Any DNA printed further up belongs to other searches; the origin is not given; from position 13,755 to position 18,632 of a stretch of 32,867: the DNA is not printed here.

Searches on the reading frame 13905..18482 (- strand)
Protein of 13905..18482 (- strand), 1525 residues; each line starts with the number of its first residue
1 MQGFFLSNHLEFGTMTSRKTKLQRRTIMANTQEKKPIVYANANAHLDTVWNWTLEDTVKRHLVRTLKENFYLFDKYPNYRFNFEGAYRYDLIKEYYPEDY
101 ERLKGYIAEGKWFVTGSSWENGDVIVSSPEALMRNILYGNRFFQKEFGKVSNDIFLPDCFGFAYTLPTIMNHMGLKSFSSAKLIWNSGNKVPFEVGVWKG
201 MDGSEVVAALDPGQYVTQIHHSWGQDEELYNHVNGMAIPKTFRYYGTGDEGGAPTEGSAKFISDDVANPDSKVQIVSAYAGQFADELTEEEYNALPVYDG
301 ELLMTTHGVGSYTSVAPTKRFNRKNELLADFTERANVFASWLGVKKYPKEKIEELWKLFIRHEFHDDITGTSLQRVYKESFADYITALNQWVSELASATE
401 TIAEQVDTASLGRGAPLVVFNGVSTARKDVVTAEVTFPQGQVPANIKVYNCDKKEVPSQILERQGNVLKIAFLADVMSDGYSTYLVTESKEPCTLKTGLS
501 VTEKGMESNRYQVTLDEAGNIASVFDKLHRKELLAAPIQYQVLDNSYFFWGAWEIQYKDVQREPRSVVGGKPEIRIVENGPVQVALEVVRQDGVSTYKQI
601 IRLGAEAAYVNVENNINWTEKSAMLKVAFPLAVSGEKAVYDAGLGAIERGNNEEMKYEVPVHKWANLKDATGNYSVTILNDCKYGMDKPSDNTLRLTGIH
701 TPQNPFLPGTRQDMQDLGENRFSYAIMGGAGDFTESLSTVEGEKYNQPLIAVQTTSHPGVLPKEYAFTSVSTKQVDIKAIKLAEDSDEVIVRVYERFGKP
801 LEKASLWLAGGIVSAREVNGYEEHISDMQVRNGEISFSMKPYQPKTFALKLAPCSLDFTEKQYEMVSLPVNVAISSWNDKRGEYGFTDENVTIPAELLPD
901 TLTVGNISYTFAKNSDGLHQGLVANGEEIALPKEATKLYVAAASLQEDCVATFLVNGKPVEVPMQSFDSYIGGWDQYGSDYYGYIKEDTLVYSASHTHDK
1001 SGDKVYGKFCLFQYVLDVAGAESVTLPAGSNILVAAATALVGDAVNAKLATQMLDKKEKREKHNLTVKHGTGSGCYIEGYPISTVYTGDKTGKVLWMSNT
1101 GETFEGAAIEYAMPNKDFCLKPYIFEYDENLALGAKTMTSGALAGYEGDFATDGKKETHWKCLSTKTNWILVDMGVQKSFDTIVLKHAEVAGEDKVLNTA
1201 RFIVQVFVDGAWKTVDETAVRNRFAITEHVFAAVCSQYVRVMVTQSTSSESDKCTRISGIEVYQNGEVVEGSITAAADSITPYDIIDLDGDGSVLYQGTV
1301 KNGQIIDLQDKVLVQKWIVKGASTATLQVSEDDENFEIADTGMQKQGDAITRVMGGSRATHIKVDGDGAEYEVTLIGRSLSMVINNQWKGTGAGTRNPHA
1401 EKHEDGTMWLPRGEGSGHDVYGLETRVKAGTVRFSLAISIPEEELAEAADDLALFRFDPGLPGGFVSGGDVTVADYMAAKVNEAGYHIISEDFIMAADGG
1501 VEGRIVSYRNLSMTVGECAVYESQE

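Call 17: search_protein_families(library=pfam, proteins=[window:13905-18482:-], max_evalue=0.001)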
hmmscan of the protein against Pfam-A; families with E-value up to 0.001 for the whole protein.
window:13905-18482:- (1525 aa): 6 families
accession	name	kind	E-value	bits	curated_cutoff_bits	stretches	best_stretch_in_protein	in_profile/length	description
PF01074.27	Glyco_hydro_38N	-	2.4e-44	152.2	25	1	39-298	3-269/270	Glycosyl hydrolases family 38 N-terminal domain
PF07748.19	Glyco_hydro_38C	-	3.7e-39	135.6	25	1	507-697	2-195/206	Glycosyl hydrolases family 38 C-terminal domain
PF09261.16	Alpha-mann_mid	-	8.6e-14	51.8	31.1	1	310-396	5-90/96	Alpha mannosidase middle domain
PF22633.2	F5_F8_type_C_2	-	3.3e-11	44.1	27.8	1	1151-1241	2-91/91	NedA-like, galactose-binding domain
PF00754.31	F5_F8_type_C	-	1.1e-10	42.1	28.2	1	1144-1248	10-117/127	F5/8 type C domain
PF17677.7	Glyco_hydro38C2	-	7.2e-10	39.3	22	1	775-847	2-72/72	Glycosyl hydrolases family 38 C-terminal beta sandwich domain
